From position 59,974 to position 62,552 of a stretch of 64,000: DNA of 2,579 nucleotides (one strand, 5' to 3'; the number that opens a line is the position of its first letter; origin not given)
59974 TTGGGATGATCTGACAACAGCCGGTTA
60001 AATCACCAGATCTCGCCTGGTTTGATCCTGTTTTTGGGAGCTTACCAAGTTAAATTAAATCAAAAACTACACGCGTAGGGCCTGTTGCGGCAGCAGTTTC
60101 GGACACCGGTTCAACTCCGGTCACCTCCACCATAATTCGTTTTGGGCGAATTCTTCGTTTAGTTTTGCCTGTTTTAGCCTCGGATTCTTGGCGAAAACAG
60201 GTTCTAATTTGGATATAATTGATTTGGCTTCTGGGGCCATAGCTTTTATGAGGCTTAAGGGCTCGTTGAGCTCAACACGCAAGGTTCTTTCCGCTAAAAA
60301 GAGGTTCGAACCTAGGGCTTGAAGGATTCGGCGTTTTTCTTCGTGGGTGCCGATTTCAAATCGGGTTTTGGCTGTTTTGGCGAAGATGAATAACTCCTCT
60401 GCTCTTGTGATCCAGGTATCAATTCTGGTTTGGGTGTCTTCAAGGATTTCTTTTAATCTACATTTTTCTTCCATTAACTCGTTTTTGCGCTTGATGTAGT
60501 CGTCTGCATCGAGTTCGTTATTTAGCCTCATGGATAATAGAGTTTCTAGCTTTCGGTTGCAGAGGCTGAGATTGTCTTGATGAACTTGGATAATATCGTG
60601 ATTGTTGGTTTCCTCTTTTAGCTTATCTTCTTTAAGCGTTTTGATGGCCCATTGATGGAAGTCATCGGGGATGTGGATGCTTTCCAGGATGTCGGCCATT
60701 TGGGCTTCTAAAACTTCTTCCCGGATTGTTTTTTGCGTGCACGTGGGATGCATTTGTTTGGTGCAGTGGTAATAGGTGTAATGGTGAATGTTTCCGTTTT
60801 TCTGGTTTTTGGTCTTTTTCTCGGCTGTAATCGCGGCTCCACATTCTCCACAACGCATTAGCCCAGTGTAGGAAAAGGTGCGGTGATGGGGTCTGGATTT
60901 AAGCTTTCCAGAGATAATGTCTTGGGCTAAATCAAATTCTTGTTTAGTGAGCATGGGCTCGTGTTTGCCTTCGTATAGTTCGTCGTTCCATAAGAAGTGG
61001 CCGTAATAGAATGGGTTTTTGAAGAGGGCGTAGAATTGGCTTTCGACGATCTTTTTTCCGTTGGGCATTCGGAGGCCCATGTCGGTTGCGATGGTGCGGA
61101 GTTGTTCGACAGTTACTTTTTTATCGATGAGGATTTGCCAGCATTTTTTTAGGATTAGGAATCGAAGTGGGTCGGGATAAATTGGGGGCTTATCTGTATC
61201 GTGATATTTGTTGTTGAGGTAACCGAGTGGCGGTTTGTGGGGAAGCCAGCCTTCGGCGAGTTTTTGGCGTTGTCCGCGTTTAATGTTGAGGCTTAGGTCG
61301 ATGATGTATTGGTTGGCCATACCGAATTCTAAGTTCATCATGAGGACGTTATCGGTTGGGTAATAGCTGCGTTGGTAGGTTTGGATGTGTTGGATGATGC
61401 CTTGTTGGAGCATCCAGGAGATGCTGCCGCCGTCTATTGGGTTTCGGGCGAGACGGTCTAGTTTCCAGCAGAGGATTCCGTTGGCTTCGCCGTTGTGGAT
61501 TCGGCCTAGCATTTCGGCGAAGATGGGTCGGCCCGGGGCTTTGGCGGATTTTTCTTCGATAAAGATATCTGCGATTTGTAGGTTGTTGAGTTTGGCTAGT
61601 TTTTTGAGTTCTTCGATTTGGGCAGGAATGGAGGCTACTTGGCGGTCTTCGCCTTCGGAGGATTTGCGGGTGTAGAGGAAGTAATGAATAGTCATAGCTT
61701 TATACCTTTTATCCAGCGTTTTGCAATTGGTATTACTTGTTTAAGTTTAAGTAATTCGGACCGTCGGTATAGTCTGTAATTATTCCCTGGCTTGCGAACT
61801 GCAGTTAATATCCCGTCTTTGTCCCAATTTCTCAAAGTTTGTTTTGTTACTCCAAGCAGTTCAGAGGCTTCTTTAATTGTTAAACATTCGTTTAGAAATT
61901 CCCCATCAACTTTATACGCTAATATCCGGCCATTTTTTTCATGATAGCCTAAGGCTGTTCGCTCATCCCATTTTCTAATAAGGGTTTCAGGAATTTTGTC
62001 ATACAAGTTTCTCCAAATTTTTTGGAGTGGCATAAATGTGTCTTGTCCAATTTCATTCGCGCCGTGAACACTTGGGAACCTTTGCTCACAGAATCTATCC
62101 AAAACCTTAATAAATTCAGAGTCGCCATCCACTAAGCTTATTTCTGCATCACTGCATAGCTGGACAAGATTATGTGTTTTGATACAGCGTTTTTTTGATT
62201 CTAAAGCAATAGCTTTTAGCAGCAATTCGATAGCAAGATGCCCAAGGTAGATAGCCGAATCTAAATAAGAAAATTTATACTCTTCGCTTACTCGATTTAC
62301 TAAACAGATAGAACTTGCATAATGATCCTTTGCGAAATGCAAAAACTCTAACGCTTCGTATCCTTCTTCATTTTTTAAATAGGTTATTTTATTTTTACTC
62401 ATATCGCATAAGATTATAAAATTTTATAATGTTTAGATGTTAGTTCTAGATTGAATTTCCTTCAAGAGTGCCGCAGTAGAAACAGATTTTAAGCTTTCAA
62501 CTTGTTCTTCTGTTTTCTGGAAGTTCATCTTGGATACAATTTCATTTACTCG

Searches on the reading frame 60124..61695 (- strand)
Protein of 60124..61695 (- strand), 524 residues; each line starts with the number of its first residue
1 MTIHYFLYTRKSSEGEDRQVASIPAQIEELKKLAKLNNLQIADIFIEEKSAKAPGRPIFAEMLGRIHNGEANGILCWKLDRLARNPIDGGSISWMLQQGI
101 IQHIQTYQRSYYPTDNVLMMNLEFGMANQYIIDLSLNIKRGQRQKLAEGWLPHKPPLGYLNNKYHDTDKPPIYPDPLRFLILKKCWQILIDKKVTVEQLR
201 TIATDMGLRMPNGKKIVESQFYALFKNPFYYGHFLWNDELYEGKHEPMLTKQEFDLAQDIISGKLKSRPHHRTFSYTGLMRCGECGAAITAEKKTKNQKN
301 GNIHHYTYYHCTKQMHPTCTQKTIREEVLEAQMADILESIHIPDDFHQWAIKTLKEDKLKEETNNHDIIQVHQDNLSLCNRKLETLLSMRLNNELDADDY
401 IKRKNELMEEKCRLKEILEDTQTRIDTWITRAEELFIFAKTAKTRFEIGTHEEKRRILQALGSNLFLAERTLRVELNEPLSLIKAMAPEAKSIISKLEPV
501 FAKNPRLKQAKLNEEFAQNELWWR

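Call 21: search_protein_families(library=pfam, proteins=[window:60124-61695:-], max_evalue=0.001)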
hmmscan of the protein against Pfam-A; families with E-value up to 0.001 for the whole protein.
window:60124-61695:- (524 aa): 3 families
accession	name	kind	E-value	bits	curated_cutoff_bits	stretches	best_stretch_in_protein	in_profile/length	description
PF00239.26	Resolvase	-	6.1e-17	62.5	23.3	1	6-145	2-139/145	Resolvase, N terminal domain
PF13408.12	Zn_ribbon_recom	-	1e-11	45.4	25.3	1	277-332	3-52/58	Recombinase zinc beta ribbon domain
PF07508.19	Recombinase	-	1.6e-08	35.2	21.1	1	190-263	15-101/102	Recombinase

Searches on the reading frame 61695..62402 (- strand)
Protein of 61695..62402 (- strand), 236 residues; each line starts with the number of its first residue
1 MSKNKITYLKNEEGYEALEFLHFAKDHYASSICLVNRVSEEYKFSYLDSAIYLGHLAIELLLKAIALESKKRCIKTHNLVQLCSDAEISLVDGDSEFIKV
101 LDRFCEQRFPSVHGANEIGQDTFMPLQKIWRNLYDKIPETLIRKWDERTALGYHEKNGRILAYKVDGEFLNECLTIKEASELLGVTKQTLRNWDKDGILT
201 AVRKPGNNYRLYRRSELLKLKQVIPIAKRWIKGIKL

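Call 21: search_protein_families(library=pfam, proteins=[window:61695-62402:-], max_evalue=0.001)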
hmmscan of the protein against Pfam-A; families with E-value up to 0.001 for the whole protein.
window:61695-62402:- (236 aa): 4 families
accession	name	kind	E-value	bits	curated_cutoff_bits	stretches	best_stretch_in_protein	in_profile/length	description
PF00376.29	MerR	-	1.8e-13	50.5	28.2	1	175-212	1-38/38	MerR family regulatory protein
PF13411.12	MerR_1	-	8.8e-11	42.2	21.6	1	175-223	2-49/69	MerR HTH family regulatory protein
PF12728.13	HTH_17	-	6.1e-09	36.5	27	1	174-220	2-46/51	Helix-turn-helix domain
PF05168.19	HEPN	-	1.1e-05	26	22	1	40-104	17-83/117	HEPN domain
